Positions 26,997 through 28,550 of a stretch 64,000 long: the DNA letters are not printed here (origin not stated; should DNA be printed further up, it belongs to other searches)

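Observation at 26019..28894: Complete lysogeny-type module (attP-like tRNA 3' end, tyrosine integrase, excisionase) inside an N4-like genome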

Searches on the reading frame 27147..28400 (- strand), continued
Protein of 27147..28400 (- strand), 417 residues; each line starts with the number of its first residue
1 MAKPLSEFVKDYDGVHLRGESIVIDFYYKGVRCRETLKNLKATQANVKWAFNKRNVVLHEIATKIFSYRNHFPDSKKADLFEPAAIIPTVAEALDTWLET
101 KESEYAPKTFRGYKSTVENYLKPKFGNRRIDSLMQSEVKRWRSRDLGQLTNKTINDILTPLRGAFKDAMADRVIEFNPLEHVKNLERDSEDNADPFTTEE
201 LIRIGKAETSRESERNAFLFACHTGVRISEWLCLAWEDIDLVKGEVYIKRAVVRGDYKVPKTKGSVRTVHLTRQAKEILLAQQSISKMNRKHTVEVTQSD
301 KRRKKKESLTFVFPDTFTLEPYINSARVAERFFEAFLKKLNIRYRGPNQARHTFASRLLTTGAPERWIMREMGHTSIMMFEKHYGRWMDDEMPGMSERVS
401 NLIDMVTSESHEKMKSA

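Call 31: find_homologous_proteins(query=window:27147-28400:-, max_evalue=1e-20)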
Query window:27147-28400:- (417 aa): 340 proteins with E <= 1e-20 among 3819 candidates; the best 120 are listed.
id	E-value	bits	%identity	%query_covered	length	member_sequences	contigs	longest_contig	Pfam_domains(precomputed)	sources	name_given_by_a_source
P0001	3.1e-277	937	99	100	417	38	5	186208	PF12167.15,PF14659.13,PF22022.3,PF00589.28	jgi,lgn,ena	-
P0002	1.8e-199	681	72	99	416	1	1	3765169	PF12167.15,PF14659.13,PF00589.28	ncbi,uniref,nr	ncbi:site-specific integrase [Salinimonas marina]|uniref:Site-specific integrase n=1 Tax=Salinimonas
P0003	9.8e-179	612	66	99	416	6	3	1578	PF12167.15,PF14659.13,PF00589.28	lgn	-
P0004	3.7e-165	568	60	99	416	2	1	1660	PF12167.15,PF14659.13,PF00589.28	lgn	-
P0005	6.9e-165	567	59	99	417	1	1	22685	PF12167.15,PF14659.13,PF00589.28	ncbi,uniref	ncbi:Arm DNA-binding domain-containing protein [Alteromonas sp. CYL-A6]|uniref:Arm DNA-binding domai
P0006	2.1e-164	565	60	100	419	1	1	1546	PF12167.15,PF14659.13,PF00589.28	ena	-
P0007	5.8e-164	564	60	96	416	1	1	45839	PF12167.15,PF14659.13,PF00589.28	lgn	-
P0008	1.2e-160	553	61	99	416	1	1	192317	PF12167.15,PF14659.13,PF00589.28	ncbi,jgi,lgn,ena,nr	ncbi:MAG: hypothetical protein AXW14_16685 [Alteromonas sp. Nap_26]|nr:MAG: hypothetical protein AXW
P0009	1.4e-159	549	59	99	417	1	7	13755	PF12167.15,PF14659.13,PF00589.28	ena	-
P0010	1.3e-158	546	60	98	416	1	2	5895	PF12167.15,PF14659.13,PF00589.28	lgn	-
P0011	5.1e-155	534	60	99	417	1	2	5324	PF12167.15,PF14659.13,PF00589.28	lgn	-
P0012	7.3e-155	534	59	99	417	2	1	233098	PF12167.15,PF14659.13,PF00589.28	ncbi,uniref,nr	ncbi:tyrosine-type recombinase/integrase [Alteromonas sp. BMJM2]|uniref:tyrosine-type recombinase/in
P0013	8.3e-149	514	55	96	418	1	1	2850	PF12167.15,PF14659.13,PF00589.28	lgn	-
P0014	1.1e-140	487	54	99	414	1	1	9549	PF12167.15,PF14659.13,PF00589.28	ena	-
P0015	1.5e-135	470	51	98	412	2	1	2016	PF12167.15,PF14659.13,PF00589.28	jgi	jgi:integrase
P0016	8.0e-133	461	50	98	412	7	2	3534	PF12167.15,PF14659.13,PF00589.28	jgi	jgi:integrase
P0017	2.7e-131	456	49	96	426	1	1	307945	PF12167.15,PF14659.13,PF00589.28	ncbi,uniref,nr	ncbi:DUF3596 domain-containing protein [Psychrosphaera sp. 1_MG-2023]|uniref:Arm DNA-binding domain-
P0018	9.6e-130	451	52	95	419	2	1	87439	PF12167.15,PF14659.13,PF00589.28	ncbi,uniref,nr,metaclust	ncbi:site-specific integrase [Pseudoalteromonas luteoviolacea]|uniref:Integrase n=1 Tax=Pseudoaltero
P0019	4.9e-129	449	51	97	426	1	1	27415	PF12167.15,PF14659.13,PF00589.28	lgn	-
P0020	8.4e-129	448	50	97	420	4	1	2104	PF12167.15,PF14659.13,PF00589.28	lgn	-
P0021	2.9e-126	440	50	97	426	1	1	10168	PF12167.15,PF14659.13,PF00589.28,PF24624.2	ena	-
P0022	4.4e-126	439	50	97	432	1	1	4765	PF12167.15,PF14659.13,PF00589.28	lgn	-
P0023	6.5e-125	435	49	96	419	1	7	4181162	PF12167.15,PF14659.13,PF00589.28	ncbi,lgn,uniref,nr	ncbi:hypothetical protein CBQ28_02295 [Pseudoalteromonas sp. GCY]|uniref:Arm DNA-binding domain-cont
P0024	1.5e-124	434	50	96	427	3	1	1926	PF12167.15,PF14659.13,PF00589.28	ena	-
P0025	7.3e-124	432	48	96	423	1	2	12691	PF12167.15,PF14659.13,PF00589.28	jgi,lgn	jgi:integrase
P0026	8.1e-124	432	49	96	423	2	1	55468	PF12167.15,PF00589.28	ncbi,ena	-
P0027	6.1e-123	429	49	97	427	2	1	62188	PF12167.15,PF14659.13,PF00589.28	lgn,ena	-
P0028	1.6e-122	427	48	95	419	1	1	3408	PF12167.15,PF14659.13,PF00589.28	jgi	jgi:integrase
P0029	3.9e-122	426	49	96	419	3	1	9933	PF12167.15,PF14659.13,PF00589.28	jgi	jgi:integrase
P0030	4.1e-121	423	47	95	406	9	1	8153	PF12167.15,PF14659.13,PF00589.28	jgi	jgi:integrase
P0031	6.2e-121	422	48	96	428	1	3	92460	PF12167.15,PF14659.13,PF00589.28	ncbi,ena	-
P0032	1.1e-120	421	48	96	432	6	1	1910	PF12167.15,PF14659.13,PF00589.28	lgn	-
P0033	2.1e-120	420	48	99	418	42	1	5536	PF12167.15,PF00589.28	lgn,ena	-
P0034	2.8e-120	420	50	96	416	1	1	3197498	PF12167.15,PF14659.13,PF00589.28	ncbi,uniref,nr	ncbi:site-specific integrase [Pseudoalteromonas piratica]|uniref:site-specific integrase n=1 Tax=Pse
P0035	3.1e-116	407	47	100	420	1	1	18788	PF12167.15,PF14659.13,PF00589.28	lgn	-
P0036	9.4e-116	405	48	96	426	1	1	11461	PF12167.15,PF14659.13,PF00589.28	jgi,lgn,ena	-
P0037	1.6e-112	394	46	97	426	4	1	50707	PF12167.15,PF14659.13,PF00589.28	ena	-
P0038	3.4e-112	393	48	94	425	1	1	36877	PF12167.15,PF14659.13,PF22022.3,PF00589.28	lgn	-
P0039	4.2e-112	393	46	97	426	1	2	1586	PF12167.15,PF14659.13,PF00589.28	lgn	-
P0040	3.9e-108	380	47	96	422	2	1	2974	PF12167.15,PF14659.13,PF00589.28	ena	-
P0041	8.9e-106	372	47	94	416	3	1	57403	PF12167.15,PF14659.13,PF00589.28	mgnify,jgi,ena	mgnify:CR=1 FL=1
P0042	2.6e-105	371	45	94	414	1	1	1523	PF12167.15,PF14659.13,PF00589.28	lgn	-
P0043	3.9e-105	370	45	96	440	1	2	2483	PF12167.15,PF14659.13,PF00589.28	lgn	-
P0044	4.3e-103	363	45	92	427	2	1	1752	PF12167.15,PF00589.28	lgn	-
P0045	8.8e-103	362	45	94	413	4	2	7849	PF12167.15,PF14659.13,PF00589.28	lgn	-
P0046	7.7e-102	359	44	96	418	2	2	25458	PF12167.15,PF00589.28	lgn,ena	-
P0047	1.2e-101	359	46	94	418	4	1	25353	PF12167.15,PF00589.28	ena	-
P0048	2.1e-101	358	42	96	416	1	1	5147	PF12167.15,PF14659.13,PF22022.3,PF00589.28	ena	-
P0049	6.7e-101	356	42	97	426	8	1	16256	PF12167.15,PF14659.13,PF00589.28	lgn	-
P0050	7.4e-101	356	44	94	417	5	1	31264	PF12167.15,PF14659.13,PF22022.3,PF00589.28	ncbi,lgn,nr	ncbi:MAG: site-specific integrase [Amphritea sp.]|nr:site-specific integrase [Amphritea sp.]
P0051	1.7e-100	355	45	96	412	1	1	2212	PF12167.15,PF14659.13,PF00589.28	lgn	-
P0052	4.0e-99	350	44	93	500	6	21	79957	PF12167.15,PF14659.13,PF00589.28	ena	-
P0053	9.9e-99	349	44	97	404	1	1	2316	PF12167.15,PF00589.28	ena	-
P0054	4.4e-98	347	43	96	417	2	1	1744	PF12167.15,PF14659.13,PF00589.28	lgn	-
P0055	3.1e-96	341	44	93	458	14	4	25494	PF12167.15,PF14659.13,PF00589.28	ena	-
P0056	1.1e-95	339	43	93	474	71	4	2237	PF12167.15,PF14659.13,PF00589.28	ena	-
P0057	5.7e-95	337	44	94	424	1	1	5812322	PF12167.15,PF14659.13,PF00589.28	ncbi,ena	-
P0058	8.7e-94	333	43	96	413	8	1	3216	PF12167.15,PF14659.13,PF22022.3,PF00589.28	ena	-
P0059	1.2e-93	332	41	92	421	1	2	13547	PF12167.15,PF14659.13,PF00589.28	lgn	-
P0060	4.6e-93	330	42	96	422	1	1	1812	PF12167.15,PF00589.28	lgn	-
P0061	1.4e-90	322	43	91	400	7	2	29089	PF12167.15,PF14659.13,PF22022.3,PF00589.28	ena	-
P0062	1.4e-90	322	40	94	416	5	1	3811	PF12167.15,PF14659.13,PF00589.28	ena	-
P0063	7.3e-90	320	43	94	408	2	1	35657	PF12167.15,PF14659.13,PF00589.28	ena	-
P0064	1.1e-89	319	40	95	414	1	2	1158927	PF12167.15,PF14659.13,PF22022.3,PF00589.28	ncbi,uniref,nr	ncbi:site-specific integrase [Alteromonas sediminis]|uniref:Site-specific integrase n=1 Tax=Alteromo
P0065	8.4e-89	316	42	96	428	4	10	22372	PF12167.15,PF00589.28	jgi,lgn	jgi:integrase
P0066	1.7e-88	315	44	94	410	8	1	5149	PF12167.15,PF00589.28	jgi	-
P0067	3.1e-88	314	42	96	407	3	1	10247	PF12167.15,PF14659.13,PF00589.28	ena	-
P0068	5.6e-88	314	42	94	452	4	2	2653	PF12167.15,PF00589.28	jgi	-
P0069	1.3e-87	312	43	94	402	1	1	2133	PF12167.15,PF14659.13,PF00589.28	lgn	-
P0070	1.4e-87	312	42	94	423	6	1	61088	PF12167.15,PF14659.13,PF00589.28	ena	-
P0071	1.7e-87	312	50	68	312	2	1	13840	PF12167.15,PF14659.13,PF00589.28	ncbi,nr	ncbi:MAG: DUF3596 domain-containing protein [Colwellia sp.]|nr:DUF3596 domain-containing protein [Co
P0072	4.1e-87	311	38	96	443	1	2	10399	PF12167.15,PF14659.13,PF00589.28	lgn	-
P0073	4.6e-87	311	38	96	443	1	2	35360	PF12167.15,PF14659.13,PF00589.28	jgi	-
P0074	1.1e-86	309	42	95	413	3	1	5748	PF12167.15,PF14659.13,PF00589.28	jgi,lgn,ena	-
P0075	1.6e-86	309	41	94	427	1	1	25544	PF12167.15,PF13102.13,PF00589.28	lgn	-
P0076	9.9e-86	306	41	96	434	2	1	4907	PF12167.15,PF00589.28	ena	-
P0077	1.0e-85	306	41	96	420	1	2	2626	PF12167.15,PF00589.28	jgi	-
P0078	1.4e-85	306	42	91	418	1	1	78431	PF12167.15,PF00589.28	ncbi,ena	-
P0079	1.0e-84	303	40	94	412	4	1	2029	PF12167.15,PF14659.13,PF00589.28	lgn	-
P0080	1.0e-83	300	40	94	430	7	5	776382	PF12167.15,PF13102.13,PF00589.28,PF24624.2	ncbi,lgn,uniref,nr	ncbi:phage integrase [Shewanella oncorhynchi]|uniref:phage integrase n=1 Tax=Shewanella TaxID=22 Rep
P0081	1.6e-83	299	40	94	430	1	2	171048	PF12167.15,PF13102.13,PF00589.28,PF24624.2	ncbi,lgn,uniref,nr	ncbi:tyrosine-type recombinase/integrase [Shewanella sp. SW32]|uniref:phage integrase n=1 Tax=unclas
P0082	1.2e-82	296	40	93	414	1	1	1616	PF12167.15,PF14659.13,PF00589.28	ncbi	-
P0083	1.2e-82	296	40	94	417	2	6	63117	PF12167.15,PF14659.13,PF00589.28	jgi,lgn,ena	jgi:integrase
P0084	1.8e-82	295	38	96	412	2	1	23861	PF13495.13,PF12167.15,PF14659.13,PF00589.28,PF24624.2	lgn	-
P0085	1.4e-81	293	39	93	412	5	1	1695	PF12167.15,PF00589.28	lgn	-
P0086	1.6e-81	292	40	94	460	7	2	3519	PF12167.15,PF14659.13,PF00589.28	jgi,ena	-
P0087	2.9e-81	291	38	94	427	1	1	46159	PF12167.15,PF13102.13,PF00589.28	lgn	-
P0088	2.9e-81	291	40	95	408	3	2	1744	PF12167.15,PF00589.28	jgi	-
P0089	7.1e-81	290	39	99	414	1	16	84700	PF12167.15,PF00589.28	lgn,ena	-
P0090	9.1e-81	290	39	93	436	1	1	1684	PF12167.15,PF00589.28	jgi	jgi:integrase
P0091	1.3e-80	289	40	94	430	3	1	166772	PF12167.15,PF00589.28,PF24624.2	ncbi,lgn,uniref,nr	ncbi:tyrosine-type recombinase/integrase [Shewanella cutis]|uniref:Tyrosine-type recombinase/integra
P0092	2.7e-80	288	39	94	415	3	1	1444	PF12167.15,PF00589.28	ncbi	ncbi:putative defective protein IntQ [compost metagenome]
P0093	1.4e-78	283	37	97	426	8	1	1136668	PF12167.15,PF00589.28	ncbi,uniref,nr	ncbi:site-specific integrase [Marinobacter daepoensis]|uniref:Arm DNA-binding domain-containing prot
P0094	1.9e-78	282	37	95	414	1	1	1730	PF12167.15,PF00589.28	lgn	-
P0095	2.1e-77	279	38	97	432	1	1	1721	PF12167.15,PF13102.13,PF00589.28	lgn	-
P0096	5.4e-77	277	38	95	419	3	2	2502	PF13495.13,PF12167.15,PF14659.13,PF00589.28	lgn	-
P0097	5.7e-77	277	39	94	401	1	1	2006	PF12167.15,PF14659.13,PF22022.3,PF00589.28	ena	-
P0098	7.2e-77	277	42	86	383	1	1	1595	PF00589.28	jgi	-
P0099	1.2e-76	276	41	94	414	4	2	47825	PF12167.15,PF00589.28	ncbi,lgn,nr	ncbi:DUF3596 domain-containing protein [Pseudomonas sp. CrR14]|nr:DUF3596 domain-containing protein 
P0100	1.4e-76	276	39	96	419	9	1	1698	PF12167.15,PF00589.28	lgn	-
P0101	4.2e-76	274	38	94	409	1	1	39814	PF12167.15,PF00589.28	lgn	-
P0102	5.2e-76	274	38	94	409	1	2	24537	PF12167.15,PF00589.28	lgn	-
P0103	9.4e-76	273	40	93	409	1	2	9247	PF12167.15,PF00589.28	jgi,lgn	-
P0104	1.7e-75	272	38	95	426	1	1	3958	PF12167.15,PF00589.28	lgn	-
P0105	1.9e-75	272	38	89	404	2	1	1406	PF12167.15,PF00589.28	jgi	-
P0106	2.7e-75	272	36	98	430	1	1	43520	PF12167.15,PF00589.28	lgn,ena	-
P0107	8.1e-75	270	39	94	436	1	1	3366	PF12167.15,PF00589.28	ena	-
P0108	2.0e-74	269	37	95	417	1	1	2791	PF12167.15,PF00589.28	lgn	-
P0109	2.4e-74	269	37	96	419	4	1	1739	PF12167.15,PF00589.28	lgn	-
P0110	2.9e-74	268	37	96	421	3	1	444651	PF12167.15,PF00589.28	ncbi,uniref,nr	ncbi:DUF3596 domain-containing protein [Alishewanella sp. 16-MA]|uniref:DUF3596 domain-containing pr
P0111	2.6e-73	265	38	94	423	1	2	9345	PF12167.15,PF00589.28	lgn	-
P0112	2.9e-73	265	37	94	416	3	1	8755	PF12167.15,PF00589.28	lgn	-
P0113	5.4e-73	264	37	95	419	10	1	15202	PF12167.15,PF00589.28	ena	-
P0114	7.5e-73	264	37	94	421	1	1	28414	PF12167.15,PF14659.13,PF00589.28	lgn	-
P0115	1.3e-72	263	40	93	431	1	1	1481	PF12167.15,PF13102.13,PF00589.28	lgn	-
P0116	1.3e-72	263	49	61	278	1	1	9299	PF00589.28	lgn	-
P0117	1.9e-72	262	38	94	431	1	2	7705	PF12167.15,PF00589.28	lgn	-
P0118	3.8e-72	261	38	94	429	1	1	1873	PF12167.15,PF14659.13,PF13102.13,PF00589.28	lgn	-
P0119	4.7e-72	261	39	87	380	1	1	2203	PF12167.15,PF00589.28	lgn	-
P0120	6.4e-72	261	39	87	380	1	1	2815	PF12167.15,PF00589.28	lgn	-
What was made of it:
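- The closest Int relatives are chromosomal in Alteromonadaceae (call 31).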

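Call 32: find_encoding_contigs(protein=P0002, flank=10000, max_places=3)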
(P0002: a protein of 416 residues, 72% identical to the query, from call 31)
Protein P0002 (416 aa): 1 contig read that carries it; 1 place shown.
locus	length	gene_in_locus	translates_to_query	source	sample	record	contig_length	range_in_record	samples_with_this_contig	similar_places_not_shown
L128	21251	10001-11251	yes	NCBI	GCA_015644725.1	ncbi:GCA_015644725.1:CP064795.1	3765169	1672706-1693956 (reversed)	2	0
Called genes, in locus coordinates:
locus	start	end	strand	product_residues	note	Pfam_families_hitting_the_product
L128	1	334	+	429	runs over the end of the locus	PF13604:AAA_30, PF13245:AAA_19, PF01443:Viral_helicase1 (faint), PF13401:AAA_22 (weak), PF13538:UvrD_C_2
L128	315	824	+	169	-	-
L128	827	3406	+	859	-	PF01612:DNA_pol_A_exo1 (weak), PF00476:DNA_pol_A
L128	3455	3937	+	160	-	-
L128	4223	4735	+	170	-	-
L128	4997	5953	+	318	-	PF02511:Thy1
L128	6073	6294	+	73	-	-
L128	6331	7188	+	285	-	PF01145:Band_7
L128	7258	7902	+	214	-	PF08761:dUTPase_2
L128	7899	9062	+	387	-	PF01068:DNA_ligase_A_M, PF14743:DNA_ligase_OB_2 (weak)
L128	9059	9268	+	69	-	-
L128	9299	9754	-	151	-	-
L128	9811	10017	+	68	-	PF06806:DUF1233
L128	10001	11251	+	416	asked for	PF12167:Arm-DNA-bind_2, PF14659:Phage_int_SAM_3, PF00589:Phage_integrase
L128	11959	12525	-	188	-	PF01066:CDP-OH_P_transf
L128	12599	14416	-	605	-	PF01541:GIY-YIG, PF27096:UvrC_M, PF02151:UVR, PF22920:UvrC_RNaseH, PF08459:UvrC_RNaseH_dom, PF00633:HHH (faint), PF14520:HHH_5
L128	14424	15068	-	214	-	PF00072:Response_reg, PF00196:GerE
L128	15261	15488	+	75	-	PF06150:ChaB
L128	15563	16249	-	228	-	PF02678:Pirin, PF07883:Cupin_2 (faint), PF17954:Pirin_C_2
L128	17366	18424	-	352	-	PF00155:Aminotran_1_2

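Call 33: find_encoding_contigs(protein=P0008, flank=10000, max_places=3)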
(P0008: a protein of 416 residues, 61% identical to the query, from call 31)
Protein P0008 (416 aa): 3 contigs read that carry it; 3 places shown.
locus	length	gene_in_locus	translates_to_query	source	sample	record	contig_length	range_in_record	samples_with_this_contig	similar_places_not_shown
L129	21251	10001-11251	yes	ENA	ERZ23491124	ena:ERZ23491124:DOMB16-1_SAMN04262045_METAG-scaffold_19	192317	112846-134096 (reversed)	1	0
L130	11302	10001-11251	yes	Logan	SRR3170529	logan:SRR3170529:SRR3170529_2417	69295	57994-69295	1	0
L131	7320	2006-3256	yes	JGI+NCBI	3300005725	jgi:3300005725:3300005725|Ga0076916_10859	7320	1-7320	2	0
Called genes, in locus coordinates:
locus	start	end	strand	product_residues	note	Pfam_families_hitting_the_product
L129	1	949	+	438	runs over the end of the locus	PF13604:AAA_30, PF01443:Viral_helicase1 (faint), PF13245:AAA_19, PF13538:UvrD_C_2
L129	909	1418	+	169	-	-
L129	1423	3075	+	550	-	PF01612:DNA_pol_A_exo1, PF00476:DNA_pol_A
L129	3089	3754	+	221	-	PF07463:NUMOD4 (weak), PF13392:HNH_3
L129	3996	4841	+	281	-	PF00476:DNA_pol_A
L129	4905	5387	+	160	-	-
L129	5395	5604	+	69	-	-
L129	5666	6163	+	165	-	PF02796:HTH_7 (faint), PF13384:HTH_23 (faint), PF13936:HTH_38 (faint), PF14493:HTH_40 (faint)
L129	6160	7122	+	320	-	PF02511:Thy1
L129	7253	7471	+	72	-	-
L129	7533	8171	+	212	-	-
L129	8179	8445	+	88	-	-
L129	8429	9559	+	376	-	PF01068:DNA_ligase_A_M, PF14743:DNA_ligase_OB_2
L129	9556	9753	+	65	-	-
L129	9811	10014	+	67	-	PF06806:DUF1233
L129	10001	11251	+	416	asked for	PF12167:Arm-DNA-bind_2, PF14659:Phage_int_SAM_3, PF00589:Phage_integrase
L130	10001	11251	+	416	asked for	PF12167:Arm-DNA-bind_2, PF14659:Phage_int_SAM_3, PF00589:Phage_integrase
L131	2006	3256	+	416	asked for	PF12167:Arm-DNA-bind_2, PF14659:Phage_int_SAM_3, PF00589:Phage_integrase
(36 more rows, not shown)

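Call 40: get_annotated_region(hit=H23, flank=1200)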
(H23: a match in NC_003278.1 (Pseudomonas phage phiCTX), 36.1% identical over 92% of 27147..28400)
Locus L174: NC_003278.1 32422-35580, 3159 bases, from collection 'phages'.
description: Pseudomonas phage phiCTX DNA, complete genome.
organism: Pseudomonas phage phiCTX (NCBI taxid 2993857)
taxonomy: Viruses; Duplodnaviria; Heunggongvirae; Uroviricota; Caudoviricetes; Peduoviridae; Citexvirus; Citexvirus phiCTX
host: Pseudomonas aeruginosa (strain PA158); source: -; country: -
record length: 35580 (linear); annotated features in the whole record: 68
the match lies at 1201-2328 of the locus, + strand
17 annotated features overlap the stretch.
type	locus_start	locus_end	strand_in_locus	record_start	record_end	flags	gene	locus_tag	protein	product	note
misc_feature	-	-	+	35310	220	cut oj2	-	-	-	-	region3;containing R4,R5,R6 repeats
CDS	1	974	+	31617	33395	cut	-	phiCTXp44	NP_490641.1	hypothetical protein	orf41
CDS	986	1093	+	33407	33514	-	-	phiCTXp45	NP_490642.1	hypothetical protein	orf42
regulatory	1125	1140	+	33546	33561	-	-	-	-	terminator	-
CDS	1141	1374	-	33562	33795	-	-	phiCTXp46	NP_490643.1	hypothetical protein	orf43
CDS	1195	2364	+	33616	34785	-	int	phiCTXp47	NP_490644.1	integrase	similar to various int genes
regulatory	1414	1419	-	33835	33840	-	-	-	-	minus_10_signal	-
regulatory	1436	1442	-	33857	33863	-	-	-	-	minus_35_signal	-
misc_feature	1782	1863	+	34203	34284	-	int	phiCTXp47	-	-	domain1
misc_feature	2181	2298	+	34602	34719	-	int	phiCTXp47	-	-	domain2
regulatory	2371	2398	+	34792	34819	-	-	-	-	terminator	-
misc_feature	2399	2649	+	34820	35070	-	-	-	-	-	region1;containing R1,R2 repeats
misc_feature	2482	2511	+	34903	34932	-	-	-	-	-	attP;bacterial attachment site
misc_feature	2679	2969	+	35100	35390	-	-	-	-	-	region3;containing R3 repeats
misc_feature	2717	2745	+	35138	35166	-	-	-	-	-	IHF binding site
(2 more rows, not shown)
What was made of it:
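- Closest known: Pseudomonas phage phiCTX Int/attP system. Same: In phiCTX, repeats and IHF sites flank the core (annotation, call 40).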

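Call 53: search_protein_families(library=ncbifam, proteins=[window:27147-28400:-], max_evalue=0.01)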
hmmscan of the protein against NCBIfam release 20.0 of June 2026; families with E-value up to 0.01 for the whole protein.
window:27147-28400:- (417 aa): 8 families
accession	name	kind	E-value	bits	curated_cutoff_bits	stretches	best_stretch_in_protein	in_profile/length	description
TIGR02224.1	recomb_XerC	equivalog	1.1e-13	51.2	335.15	1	101-377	9-268/295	tyrosine recombinase XerC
NF040815.2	recomb_XerA_Arch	equivalog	8.5e-12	45.2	220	1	103-378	10-246/263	site-specific tyrosine recombinase/integron integrase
TIGR02225.1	recomb_XerD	equivalog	1.8e-11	43.9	329.6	1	101-378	9-266/290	site-specific tyrosine recombinase XerD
NF001399.0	PRK00283.1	subfamily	4.7e-09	35.9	279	1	101-377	18-274/300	tyrosine recombinase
TIGR02249.1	integrase_gron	subfamily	1.9e-08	34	265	1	102-377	11-291/315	integron integrase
NF002331.0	PRK01287.1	subfamily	7.6e-06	25.1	371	0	135-261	81-211/365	site-specific tyrosine recombinase XerC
NF003462.0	PRK05084.1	equivalog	3e-05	22.9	267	1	222-379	205-337/360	tyrosine recombinase XerS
NF007371.0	PRK09871.1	subfamily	0.0005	19.7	222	0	217-250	31-64/198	tyrosine-type DNA invertase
